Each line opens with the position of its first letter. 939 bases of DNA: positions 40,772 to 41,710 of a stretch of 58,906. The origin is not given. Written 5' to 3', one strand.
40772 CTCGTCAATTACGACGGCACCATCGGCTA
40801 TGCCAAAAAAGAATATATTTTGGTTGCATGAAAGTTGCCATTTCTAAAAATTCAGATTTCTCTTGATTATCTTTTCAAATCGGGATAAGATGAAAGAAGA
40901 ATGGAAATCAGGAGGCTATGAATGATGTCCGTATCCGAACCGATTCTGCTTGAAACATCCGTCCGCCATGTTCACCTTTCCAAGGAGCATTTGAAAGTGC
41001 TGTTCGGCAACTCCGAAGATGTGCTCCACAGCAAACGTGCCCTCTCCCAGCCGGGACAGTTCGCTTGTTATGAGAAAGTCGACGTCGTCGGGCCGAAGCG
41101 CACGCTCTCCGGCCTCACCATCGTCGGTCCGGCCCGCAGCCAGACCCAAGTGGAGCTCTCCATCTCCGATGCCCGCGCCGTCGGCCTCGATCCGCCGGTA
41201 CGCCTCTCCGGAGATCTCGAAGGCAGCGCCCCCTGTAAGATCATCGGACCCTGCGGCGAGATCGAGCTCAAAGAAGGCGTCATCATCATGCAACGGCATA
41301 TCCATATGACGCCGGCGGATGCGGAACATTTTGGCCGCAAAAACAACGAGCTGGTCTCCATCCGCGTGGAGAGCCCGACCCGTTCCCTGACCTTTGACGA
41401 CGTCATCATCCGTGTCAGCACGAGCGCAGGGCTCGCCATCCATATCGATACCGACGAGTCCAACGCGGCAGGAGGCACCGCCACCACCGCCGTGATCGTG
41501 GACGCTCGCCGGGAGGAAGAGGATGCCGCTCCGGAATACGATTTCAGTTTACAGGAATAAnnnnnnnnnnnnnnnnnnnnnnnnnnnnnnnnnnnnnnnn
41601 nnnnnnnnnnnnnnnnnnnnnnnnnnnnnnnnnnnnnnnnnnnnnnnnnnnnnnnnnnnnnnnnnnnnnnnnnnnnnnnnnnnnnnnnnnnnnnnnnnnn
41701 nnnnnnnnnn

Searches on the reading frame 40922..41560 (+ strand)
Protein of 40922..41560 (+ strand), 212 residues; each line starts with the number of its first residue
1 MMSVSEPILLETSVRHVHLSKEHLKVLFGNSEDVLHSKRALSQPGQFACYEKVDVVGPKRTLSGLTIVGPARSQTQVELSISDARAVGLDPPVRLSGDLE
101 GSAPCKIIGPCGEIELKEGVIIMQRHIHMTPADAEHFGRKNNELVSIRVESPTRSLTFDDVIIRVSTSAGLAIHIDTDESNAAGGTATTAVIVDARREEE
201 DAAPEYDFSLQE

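Call 64: search_protein_families(library=pfam, proteins=[window:40922-41560:+], max_evalue=1)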
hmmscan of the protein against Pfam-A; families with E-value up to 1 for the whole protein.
window:40922-41560:+ (212 aa): 1 family
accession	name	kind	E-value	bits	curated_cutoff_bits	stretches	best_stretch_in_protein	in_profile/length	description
PF06130.18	PTAC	-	1.1e-68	230.9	25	1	10-184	2-174/176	Phosphate propanoyltransferase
